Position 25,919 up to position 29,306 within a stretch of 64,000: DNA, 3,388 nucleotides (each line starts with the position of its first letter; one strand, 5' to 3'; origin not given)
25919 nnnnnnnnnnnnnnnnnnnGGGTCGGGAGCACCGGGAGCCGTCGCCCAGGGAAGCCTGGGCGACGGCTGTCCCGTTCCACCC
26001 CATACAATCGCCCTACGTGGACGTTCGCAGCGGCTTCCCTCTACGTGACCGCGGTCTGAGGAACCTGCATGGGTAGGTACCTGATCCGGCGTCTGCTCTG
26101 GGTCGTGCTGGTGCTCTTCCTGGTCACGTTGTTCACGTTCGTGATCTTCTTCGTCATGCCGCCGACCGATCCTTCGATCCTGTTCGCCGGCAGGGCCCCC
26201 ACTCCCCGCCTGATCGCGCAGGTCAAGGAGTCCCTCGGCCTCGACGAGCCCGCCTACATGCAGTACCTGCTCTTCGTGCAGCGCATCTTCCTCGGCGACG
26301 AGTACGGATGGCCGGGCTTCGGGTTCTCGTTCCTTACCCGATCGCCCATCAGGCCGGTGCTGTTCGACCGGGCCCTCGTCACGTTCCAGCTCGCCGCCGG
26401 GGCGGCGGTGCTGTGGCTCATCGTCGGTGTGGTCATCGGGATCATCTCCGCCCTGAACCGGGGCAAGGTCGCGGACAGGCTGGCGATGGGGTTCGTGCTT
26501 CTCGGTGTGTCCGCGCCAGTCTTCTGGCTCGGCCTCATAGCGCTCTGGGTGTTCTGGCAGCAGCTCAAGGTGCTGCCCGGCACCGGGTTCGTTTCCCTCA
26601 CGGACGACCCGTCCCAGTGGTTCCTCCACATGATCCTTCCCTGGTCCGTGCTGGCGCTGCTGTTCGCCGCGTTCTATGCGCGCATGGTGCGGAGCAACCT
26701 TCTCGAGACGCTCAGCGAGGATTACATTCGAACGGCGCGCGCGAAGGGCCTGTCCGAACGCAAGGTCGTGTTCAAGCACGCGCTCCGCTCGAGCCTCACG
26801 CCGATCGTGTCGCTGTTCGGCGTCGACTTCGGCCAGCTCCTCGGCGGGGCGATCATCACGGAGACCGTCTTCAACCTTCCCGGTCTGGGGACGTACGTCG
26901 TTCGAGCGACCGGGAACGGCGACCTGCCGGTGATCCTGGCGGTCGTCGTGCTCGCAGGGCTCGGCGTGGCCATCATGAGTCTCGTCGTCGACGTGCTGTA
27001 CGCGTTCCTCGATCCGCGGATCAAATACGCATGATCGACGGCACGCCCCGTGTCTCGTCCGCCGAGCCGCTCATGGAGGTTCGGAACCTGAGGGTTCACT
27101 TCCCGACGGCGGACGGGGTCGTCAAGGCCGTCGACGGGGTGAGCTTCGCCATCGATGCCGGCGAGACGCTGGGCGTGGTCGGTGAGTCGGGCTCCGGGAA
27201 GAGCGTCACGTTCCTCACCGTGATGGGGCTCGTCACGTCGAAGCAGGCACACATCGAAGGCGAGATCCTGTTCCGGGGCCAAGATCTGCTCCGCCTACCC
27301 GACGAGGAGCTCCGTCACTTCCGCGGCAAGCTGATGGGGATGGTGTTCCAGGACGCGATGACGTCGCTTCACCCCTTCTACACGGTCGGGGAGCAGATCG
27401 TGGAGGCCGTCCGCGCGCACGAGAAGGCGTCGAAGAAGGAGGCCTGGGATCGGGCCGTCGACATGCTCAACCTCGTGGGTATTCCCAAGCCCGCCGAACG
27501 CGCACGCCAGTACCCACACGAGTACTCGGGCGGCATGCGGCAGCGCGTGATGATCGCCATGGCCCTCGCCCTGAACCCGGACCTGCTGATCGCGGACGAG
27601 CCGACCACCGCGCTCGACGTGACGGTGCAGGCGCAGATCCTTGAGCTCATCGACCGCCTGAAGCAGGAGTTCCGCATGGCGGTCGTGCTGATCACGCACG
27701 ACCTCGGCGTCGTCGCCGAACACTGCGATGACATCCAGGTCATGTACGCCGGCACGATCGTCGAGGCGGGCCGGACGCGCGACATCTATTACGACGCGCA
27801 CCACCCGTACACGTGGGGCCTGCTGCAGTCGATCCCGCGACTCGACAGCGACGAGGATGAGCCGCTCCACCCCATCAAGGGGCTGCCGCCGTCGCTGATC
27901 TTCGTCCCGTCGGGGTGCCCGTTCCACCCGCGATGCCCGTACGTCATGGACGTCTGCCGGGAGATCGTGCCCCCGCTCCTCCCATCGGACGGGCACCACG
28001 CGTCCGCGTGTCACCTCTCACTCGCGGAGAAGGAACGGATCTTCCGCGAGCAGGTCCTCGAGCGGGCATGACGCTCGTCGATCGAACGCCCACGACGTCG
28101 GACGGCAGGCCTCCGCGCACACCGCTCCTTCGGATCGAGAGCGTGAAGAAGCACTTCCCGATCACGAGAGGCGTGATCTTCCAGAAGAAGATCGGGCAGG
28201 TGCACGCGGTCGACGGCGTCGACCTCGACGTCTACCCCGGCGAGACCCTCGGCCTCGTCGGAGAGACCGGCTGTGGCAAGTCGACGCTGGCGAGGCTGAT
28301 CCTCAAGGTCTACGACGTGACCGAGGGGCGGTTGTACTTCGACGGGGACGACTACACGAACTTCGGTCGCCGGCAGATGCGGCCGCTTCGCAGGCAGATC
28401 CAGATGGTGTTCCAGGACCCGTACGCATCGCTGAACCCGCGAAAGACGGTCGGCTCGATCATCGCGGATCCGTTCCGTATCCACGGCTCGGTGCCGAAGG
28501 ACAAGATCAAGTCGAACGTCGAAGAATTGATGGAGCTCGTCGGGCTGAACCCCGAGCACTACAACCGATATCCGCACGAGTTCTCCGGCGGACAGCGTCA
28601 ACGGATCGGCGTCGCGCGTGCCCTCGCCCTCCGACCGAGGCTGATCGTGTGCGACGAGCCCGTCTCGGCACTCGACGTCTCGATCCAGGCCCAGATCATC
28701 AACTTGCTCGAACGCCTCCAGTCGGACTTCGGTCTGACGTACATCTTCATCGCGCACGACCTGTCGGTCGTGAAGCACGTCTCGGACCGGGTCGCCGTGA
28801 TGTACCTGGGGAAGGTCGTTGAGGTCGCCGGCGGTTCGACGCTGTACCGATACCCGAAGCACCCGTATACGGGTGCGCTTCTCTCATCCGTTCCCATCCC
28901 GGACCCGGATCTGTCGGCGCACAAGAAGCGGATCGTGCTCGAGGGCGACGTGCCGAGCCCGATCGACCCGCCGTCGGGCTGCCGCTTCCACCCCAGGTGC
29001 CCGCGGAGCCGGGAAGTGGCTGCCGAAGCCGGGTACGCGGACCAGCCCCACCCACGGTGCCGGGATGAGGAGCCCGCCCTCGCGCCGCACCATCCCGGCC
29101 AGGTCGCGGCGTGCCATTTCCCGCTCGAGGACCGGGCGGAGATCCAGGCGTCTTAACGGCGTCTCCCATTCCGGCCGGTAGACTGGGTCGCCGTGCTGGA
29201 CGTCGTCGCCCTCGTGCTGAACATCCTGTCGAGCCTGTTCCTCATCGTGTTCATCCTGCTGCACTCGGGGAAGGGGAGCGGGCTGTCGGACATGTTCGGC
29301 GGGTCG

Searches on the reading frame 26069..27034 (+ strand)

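Call 13: search_protein_families(library=pfam, proteins=[window:26069-27034:+], max_evalue=0.001)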
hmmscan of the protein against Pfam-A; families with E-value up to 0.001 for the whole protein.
window:26069-27034:+ (321 aa): 2 families
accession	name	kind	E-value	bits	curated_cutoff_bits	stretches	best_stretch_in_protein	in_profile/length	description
PF00528.27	BPD_transp_1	-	2.2e-45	155.1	26.4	1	120-319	1-183/184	Binding-protein-dependent transport system inner membrane component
PF19300.4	BPD_transp_1_N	-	1.3e-21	77.3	23.8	1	1-109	1-114/114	Binding-prot-dependent transport system membrane comp, N-term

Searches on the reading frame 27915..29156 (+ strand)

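Call 13: search_protein_families(library=pfam, proteins=[window:27915-29156:+], max_evalue=0.001)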
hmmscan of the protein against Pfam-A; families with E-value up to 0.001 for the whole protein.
window:27915-29156:+ (413 aa): 2 families
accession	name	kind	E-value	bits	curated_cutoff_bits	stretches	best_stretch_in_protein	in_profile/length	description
PF00005.33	ABC_tran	-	1.5e-33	116.7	25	1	100-250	2-136/137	ABC transporter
PF08352.17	oligo_HPY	-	3.4e-15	56.6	27.1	1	302-367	1-63/65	Oligopeptide/dipeptide transporter, C-terminal region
